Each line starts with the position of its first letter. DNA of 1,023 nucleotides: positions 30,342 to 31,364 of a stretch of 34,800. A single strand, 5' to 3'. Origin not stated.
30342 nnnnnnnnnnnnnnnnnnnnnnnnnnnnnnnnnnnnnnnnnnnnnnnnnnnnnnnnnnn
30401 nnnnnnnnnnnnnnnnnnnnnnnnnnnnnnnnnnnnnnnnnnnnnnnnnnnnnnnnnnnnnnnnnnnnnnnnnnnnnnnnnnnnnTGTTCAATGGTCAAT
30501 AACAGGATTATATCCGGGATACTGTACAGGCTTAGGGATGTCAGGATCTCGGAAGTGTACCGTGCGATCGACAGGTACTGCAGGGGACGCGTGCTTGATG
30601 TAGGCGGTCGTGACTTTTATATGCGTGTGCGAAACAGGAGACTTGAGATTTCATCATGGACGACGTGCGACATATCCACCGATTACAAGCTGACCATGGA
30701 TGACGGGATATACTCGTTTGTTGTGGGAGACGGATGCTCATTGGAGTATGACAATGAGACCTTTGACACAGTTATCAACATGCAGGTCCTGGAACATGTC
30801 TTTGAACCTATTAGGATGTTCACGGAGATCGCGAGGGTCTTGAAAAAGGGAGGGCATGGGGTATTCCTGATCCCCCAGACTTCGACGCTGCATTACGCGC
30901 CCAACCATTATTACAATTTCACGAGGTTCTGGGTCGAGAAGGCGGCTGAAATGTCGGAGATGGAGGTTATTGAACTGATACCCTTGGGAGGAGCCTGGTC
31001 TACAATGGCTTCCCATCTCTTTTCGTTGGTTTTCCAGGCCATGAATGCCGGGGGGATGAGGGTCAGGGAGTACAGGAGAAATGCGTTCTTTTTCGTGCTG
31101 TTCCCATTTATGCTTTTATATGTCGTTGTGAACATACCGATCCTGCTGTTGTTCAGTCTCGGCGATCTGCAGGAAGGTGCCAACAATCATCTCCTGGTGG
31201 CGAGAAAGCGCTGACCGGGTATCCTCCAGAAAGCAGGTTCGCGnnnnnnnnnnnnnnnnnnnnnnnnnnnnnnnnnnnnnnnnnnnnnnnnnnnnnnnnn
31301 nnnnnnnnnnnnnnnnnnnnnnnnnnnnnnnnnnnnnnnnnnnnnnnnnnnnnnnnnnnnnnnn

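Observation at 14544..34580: Methyltransferase-saturated glycan-tailoring block with no polymer-assembly machinery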

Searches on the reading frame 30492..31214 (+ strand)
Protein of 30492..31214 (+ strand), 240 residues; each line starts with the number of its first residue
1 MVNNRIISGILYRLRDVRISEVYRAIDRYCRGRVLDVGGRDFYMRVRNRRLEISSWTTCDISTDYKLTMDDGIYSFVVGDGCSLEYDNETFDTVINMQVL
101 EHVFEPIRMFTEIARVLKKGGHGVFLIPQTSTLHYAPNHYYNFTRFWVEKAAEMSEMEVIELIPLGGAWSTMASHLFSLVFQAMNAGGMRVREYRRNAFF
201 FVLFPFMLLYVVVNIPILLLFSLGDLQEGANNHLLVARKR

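Call 4: search_protein_families(library=pfam, proteins=[window:30492-31214:+], max_evalue=0.01)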
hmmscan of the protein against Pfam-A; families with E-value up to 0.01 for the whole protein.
window:30492-31214:+ (240 aa): 6 families
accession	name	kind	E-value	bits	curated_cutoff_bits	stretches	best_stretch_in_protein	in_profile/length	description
PF08241.18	Methyltransf_11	-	9.4e-12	45.9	21.2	1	70-124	40-94/95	Methyltransferase domain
PF13649.12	Methyltransf_25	-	3.1e-07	31.4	27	1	74-121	48-97/97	Methyltransferase domain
PF13489.12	Methyltransf_23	-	4.8e-06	26.8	27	1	83-132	74-123/164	Methyltransferase domain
PF13847.12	Methyltransf_31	-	8.1e-06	26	27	1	74-124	56-108/145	Methyltransferase domain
PF08242.18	Methyltransf_12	-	0.00036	21.6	30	1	86-122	61-97/98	Methyltransferase domain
PF01209.24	Ubie_methyltran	-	0.0077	16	20.1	1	75-127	101-153/233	ubiE/COQ5 methyltransferase family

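Call 8: search_protein_families(library=ncbifam, proteins=[window:30492-31214:+], max_evalue=0.001)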
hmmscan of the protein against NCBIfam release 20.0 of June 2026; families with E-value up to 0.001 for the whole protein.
window:30492-31214:+ (240 aa): 14 families
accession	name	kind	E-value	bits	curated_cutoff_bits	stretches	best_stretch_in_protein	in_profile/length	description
NF045825.1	FAmtase_mtf2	equivalog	4.6e-07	29.3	400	1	75-124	108-157/248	fatty-acid O-methyltransferase Mtf2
NF045823.1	PthPhpthDimycoMt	equivalog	1.9e-06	27.2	300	1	75-124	116-165/256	phthiotriol/phenolphthiotriol dimycocerosates methyltransferase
TIGR04345.1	ovoA_Cterm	equivalog_domain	1.3e-05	24.8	170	1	65-132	109-176/242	putative 4-mercaptohistidine N1-methyltransferase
NF001241.0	PRK00216.1-2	equivalog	3.4e-05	23.6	327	1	58-124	78-146/231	demethylmenaquinone methyltransferase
TIGR00452.1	TIGR00452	equivalog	4.6e-05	22.4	275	1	84-124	178-218/316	tRNA 5-methoxyuridine(34)/uridine 5-oxyacetic acid(34) synthase CmoB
TIGR01983.1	UbiG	equivalog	0.00015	21.2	102.95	1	87-124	113-150/228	bifunctional 2-polyprenyl-6-hydroxyphenol methylase/3-demethylubiquinol 3-O-methyltransferase UbiG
NF041675.1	sarc_dimgly_tmase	equivalog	0.00019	21.4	550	1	82-128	126-172/278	sarcosine/dimethylglycine N-methyltransferase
TIGR02072.1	BioC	equivalog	0.0003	20.7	184.95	1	32-134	36-141/244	malonyl-ACP O-methyltransferase BioC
NF041536.1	ArsM_DUF2284_UU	exception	0.00046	18.7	575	1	74-126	129-180/459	arsenite methyltransferase/DUF2284 domain selenoprotein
NF011650.0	PRK15068.1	equivalog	0.00052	19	209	1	84-124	184-224/324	tRNA 5-methoxyuridine(34)/uridine 5-oxyacetic acid(34) synthase CmoB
NF045667.1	MTase_DVU1556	equivalog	0.00058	19.4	155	1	32-122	24-116/213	DVU_1556 family methyltransferase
NF052510.1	methyltran_MpqE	exception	0.00077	18.9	335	1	77-135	103-164/234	methyl-plastoquinone biosynthesis methyltransferase MpqE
NF001243.0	PRK00216.1-4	equivalog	0.00084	18.7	235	0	76-146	102-172/237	demethylmenaquinone methyltransferase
NF047649.1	MTase_UXPK_star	exception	0.00099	18.2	460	0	75-122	131-178/283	methyltransferase/UXPK-star double selenoprotein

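Call 14: find_encoding_contigs(protein=window:30492-31214:+, flank=10000, max_places=8)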
Protein window:30492-31214:+ (240 aa): 15 contigs read that carry it; 8 places shown.
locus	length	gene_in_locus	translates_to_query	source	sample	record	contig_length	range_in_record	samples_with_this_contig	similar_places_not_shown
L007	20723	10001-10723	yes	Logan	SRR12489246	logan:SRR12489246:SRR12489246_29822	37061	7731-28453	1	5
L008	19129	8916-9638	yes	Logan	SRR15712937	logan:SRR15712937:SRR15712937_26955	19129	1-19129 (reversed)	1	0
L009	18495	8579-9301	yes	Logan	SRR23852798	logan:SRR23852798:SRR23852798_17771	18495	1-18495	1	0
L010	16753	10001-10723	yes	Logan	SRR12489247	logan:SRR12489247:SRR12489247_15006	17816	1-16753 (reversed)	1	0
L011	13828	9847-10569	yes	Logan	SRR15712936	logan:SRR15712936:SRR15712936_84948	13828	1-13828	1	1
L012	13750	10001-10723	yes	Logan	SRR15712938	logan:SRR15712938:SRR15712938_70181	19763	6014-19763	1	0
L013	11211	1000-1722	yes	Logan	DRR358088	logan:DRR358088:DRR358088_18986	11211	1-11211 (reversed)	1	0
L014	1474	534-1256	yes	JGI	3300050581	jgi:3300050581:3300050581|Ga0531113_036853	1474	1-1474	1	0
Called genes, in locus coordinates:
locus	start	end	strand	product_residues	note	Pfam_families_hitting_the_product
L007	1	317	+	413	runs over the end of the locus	PF08421:Methyltransf_13, PF13489:Methyltransf_23, PF08241:Methyltransf_11 (weak), PF08242:Methyltransf_12, PF13649:Methyltransf_25 (faint), PF08484:Methyltransf_14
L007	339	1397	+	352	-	PF01408:GFO_IDH_MocA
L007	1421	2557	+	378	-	PF13489:Methyltransf_23 (weak)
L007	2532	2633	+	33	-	-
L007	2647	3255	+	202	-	PF13847:Methyltransf_31, PF08241:Methyltransf_11, PF08242:Methyltransf_12, PF13649:Methyltransf_25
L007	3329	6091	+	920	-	PF09586:YfhO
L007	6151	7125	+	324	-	PF00535:Glycos_transf_2, PF13641:Glyco_tranf_2_3 (faint)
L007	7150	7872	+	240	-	PF01209:Ubie_methyltran (faint), PF13489:Methyltransf_23, PF13649:Methyltransf_25, PF13847:Methyltransf_31 (weak), PF08241:Methyltransf_11, PF08242:Methyltransf_12 (weak)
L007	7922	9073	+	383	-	PF04055:Radical_SAM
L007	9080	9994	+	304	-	-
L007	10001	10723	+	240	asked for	PF13489:Methyltransf_23 (weak), PF08241:Methyltransf_11, PF13649:Methyltransf_25 (weak), PF13847:Methyltransf_31 (weak)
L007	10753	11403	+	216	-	PF13489:Methyltransf_23, PF05401:NodS (faint), PF13847:Methyltransf_31, PF08241:Methyltransf_11, PF08242:Methyltransf_12, PF13649:Methyltransf_25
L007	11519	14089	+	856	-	-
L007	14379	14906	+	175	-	-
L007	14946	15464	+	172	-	-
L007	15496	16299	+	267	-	PF00535:Glycos_transf_2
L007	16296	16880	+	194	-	PF00293:NUDIX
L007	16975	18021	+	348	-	PF04321:RmlD_sub_bind (weak), PF01073:3Beta_HSD, PF01370:Epimerase, PF02719:Polysacc_synt_2 (faint), PF07993:NAD_binding_4 (faint), PF16363:GDP_Man_Dehyd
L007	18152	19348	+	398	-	PF01757:Acyl_transf_3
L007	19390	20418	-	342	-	PF03706:LPG_synthase_TM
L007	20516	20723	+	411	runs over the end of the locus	-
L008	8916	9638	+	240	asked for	PF13489:Methyltransf_23 (weak), PF08241:Methyltransf_11, PF13649:Methyltransf_25 (weak), PF13847:Methyltransf_31 (weak)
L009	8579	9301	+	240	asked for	PF13489:Methyltransf_23 (weak), PF08241:Methyltransf_11, PF13649:Methyltransf_25 (weak), PF13847:Methyltransf_31 (weak)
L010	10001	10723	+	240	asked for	PF13489:Methyltransf_23 (weak), PF08241:Methyltransf_11, PF13649:Methyltransf_25 (weak), PF13847:Methyltransf_31 (weak)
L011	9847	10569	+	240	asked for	PF13489:Methyltransf_23 (weak), PF08241:Methyltransf_11, PF13649:Methyltransf_25 (weak), PF13847:Methyltransf_31 (weak)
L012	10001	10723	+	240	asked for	PF13489:Methyltransf_23 (weak), PF08241:Methyltransf_11, PF13649:Methyltransf_25 (weak), PF13847:Methyltransf_31 (weak)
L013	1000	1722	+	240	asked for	PF13489:Methyltransf_23 (weak), PF08241:Methyltransf_11, PF13649:Methyltransf_25 (weak), PF13847:Methyltransf_31 (weak)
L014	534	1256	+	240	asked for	PF13489:Methyltransf_23 (weak), PF08241:Methyltransf_11, PF13649:Methyltransf_25 (weak), PF13847:Methyltransf_31 (weak)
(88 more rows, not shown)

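Call 31: search_protein_families(library=pfam, proteins=[L007:14379-14906:+, L007:14946-15464:+], max_evalue=1)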
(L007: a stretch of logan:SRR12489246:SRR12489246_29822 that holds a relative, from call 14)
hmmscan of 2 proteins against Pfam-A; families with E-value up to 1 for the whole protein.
L007:14379-14906:+ (175 aa): 2 families
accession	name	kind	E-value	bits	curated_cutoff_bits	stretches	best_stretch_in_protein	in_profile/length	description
PF07019.17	EMC6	-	0.11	13.4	23.3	1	59-94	12-46/81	EMC6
PF02096.25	60KD_IMP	-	0.13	12.7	35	1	29-84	65-108/163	60Kd inner membrane protein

L007:14946-15464:+ (172 aa): 1 family
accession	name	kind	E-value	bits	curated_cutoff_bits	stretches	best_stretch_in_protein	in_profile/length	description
PF10177.14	DUF2371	-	0.013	16.3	22.9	1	36-159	43-129/143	Uncharacterised conserved protein (DUF2371)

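Call 38: search_solved_structures(query=L007:11519-14089:+, max_evalue=1)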
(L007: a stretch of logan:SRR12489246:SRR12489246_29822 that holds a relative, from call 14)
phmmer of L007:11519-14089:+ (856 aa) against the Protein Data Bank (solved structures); distinct sequences matched with E-value up to 1: 0.

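Call 63: search_protein_families(library=ncbifam, proteins=[L007:15496-16299:+, L007:16296-16880:+, L007:16975-18021:+, L007:18152-19348:+, L007:14379-14906:+, L007:14946-15464:+], max_evalue=0.00001)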
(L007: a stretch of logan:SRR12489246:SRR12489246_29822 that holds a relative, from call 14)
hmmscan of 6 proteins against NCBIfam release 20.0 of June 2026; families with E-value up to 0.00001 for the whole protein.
L007:15496-16299:+ (267 aa): 7 families
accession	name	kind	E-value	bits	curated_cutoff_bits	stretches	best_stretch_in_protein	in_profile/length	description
NF007986.1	PRK10714.1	equivalog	2.2e-10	40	529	1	11-174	8-169/316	undecaprenyl-phosphate 4-deoxy-4-formamido-L-arabinose transferase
TIGR03937.1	PgaC_IcaA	equivalog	9.4e-10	38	422.3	1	10-104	46-133/407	poly-beta-1,6-N-acetyl-D-glucosamine synthase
NF053739.1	GlytfEpsEBac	equivalog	2.4e-08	33.3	450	1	11-98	3-86/265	glycosyltransferase EpsE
NF047588.1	GlcsyltransPgfSStrep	equivalog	4.4e-08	32.7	500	1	10-149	2-138/308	glycosyltransferase PgfS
NF007482.0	PRK10073.1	equivalog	7.1e-08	31.8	423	1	10-99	7-90/334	glycosyltransferase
NF038302.1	EPS_HpsE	equivalog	8.5e-08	31.5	300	1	9-82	1-74/307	hormogonium polysaccharide biosynthesis glycosyltransferase HpsE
NF047683.1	TeichurnBiosyTuaG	equivalog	1.2e-06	28.4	400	1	10-103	7-95/252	teichuronic acid biosynthesis protein TuaG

L007:16296-16880:+ (194 aa): 7 families
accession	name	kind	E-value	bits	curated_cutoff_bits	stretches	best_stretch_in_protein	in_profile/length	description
NF008736.0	PRK11762.1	equivalog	4e-11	42.8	169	1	51-179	55-182/186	ADP compounds hydrolase NudE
TIGR02705.1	nudix_YtkD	equivalog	4.4e-11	42.6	154.4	1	67-114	39-89/156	RNA deprotection pyrophosphohydrolase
NF041652.1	Nud_hyd_Dein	equivalog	2.4e-09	37.6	200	1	47-162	16-136/152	Nudix hydrolase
NF008044.0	PRK10776.1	equivalog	1.8e-08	34.3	148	1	68-130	29-91/130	8-oxo-dGTP diphosphatase MutT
NF006530.0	PRK08999.1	equivalog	2.2e-07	30.2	245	1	45-110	8-73/315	Nudix family hydrolase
TIGR00586.1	mutt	equivalog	3.1e-06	27.2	97.9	1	48-104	10-66/129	8-oxo-dGTP diphosphatase MutT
TIGR00052.1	TIGR00052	subfamily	8.1e-06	25.5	79.55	0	69-170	79-182/188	nudix-type nucleoside diphosphatase, YffH/AdpP family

L007:16975-18021:+ (348 aa): 21 families
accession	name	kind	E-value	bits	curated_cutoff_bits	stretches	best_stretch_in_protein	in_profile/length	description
TIGR01181.1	dTDP_gluc_dehyt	equivalog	1.2e-32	113.3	365.1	1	12-333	1-314/321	dTDP-glucose 4,6-dehydratase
TIGR04180.1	EDH_00030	hypoth_equivalog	1.2e-31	109.9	475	1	13-291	1-266/297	NAD-dependent 4,6-dehydratase LegB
NF008872.0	PRK11908.1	equivalog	7.4e-31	107.4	294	1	11-331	2-336/349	bifunctional UDP-4-keto-pentose/UDP-xylose synthase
NF005998.1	PRK08125.1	equivalog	3e-29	101.9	777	1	7-325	312-644/649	bifunctional UDP-4-amino-4-deoxy-L-arabinose formyltransferase/UDP-glucuronic acid oxidase ArnA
TIGR01179.1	galE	equivalog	2.9e-26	92.1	262.3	1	12-332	1-326/332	UDP-glucose 4-epimerase GalE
NF011728.1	PRK15181.1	equivalog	1.3e-21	77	760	1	10-326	15-333/348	Vi polysaccharide biosynthesis UDP-N-acetylglucosaminuronic acid C-4 epimerase TviC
NF007582.0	PRK10217.1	equivalog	3.3e-18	65.9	698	1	11-232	2-237/355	dTDP-glucose 4,6-dehydratase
NF007490.0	PRK10084.1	subfamily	1.8e-17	63.4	649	1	12-331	2-335/361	dTDP-glucose 4,6-dehydratase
NF047922.1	GDPFucSynFcl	equivalog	9.1e-17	61.5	500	1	10-335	2-306/308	GDP-L-fucose synthase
NF007956.0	PRK10675.1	subfamily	6.9e-16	58.3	394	1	12-326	2-325/338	UDP-glucose 4-epimerase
TIGR02197.1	heptose_epim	equivalog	1.1e-15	57.6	274.6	1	13-237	1-232/316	ADP-glyceromanno-heptose 6-epimerase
NF041015.1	UDPsulfquin_syn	equivalog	4.7e-13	48.8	575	1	193-245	236-288/384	UDP-sulfoquinovose synthase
TIGR02622.1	CDP_4_6_dhtase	equivalog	8.7e-10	38.2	278.45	1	9-336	3-336/352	CDP-glucose 4,6-dehydratase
NF047837.1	UDPAcbARedWbcJ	equivalog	4.9e-09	35.6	500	1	152-240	102-189/372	UDP-2-acetamido-2,6-beta-L-arabino-hexul-4-ose reductase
NF043036.1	ErythonDh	equivalog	6.1e-09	35.5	325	1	12-180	2-176/321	D-erythronate dehydrogenase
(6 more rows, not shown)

L007:18152-19348:+ (398 aa): 0 families

L007:14379-14906:+ (175 aa): 0 families

L007:14946-15464:+ (172 aa): 0 families

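Call 93: search_solved_structures(query=L007:15496-16299:+, max_evalue=0.001)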
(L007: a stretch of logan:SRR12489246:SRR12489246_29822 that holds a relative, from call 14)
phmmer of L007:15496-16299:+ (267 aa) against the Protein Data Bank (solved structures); distinct sequences matched with E-value up to 0.001: 11.
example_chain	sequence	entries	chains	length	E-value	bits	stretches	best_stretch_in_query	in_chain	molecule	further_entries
9bhc_C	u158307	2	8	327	1.4e-07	34.5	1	11-174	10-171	Undecaprenyl-phosphate 4-deoxy-4-formamido-L-arabinose transferase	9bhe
8vxh_A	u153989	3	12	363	1.8e-07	34.1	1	11-174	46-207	Undecaprenyl-phosphate 4-deoxy-4-formamido-L-arabinose transferase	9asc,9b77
9hwj_A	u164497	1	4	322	8.3e-07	32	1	11-174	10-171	Undecaprenyl-phosphate 4-deoxy-4-formamido-L-arabinose transferase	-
3bcv_A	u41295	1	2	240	3.9e-06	29.7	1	11-116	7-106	Putative glycosyltransferase protein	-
5mlz_A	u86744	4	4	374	9.1e-05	25.3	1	9-146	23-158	Dolichol monophosphate mannose synthase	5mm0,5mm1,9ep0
1h7l_A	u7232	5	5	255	0.00028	23.7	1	11-67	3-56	SPORE COAT POLYSACCHARIDE BIOSYNTHESIS PROTEIN SPSA | PROTEIN (SPORE COAT POLYSACCHARIDE BIOSYNTHESIS PROTEIN SPSA)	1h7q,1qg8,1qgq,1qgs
6p61_A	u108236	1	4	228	0.00044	23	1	8-118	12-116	Glycosyltransferase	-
6yv7_B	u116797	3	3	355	0.00049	22.9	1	11-84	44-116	Glycosyl transferase, family 2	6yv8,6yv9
6yv7_A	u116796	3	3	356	0.00049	22.9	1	11-84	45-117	Glycosyl transferase, family 2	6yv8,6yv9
5hea_A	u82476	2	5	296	0.00056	22.7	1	6-116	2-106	Putative glycosyltransferase (GalT1)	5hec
5tze_C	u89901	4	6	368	0.00091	22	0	11-64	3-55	Glycosyl transferase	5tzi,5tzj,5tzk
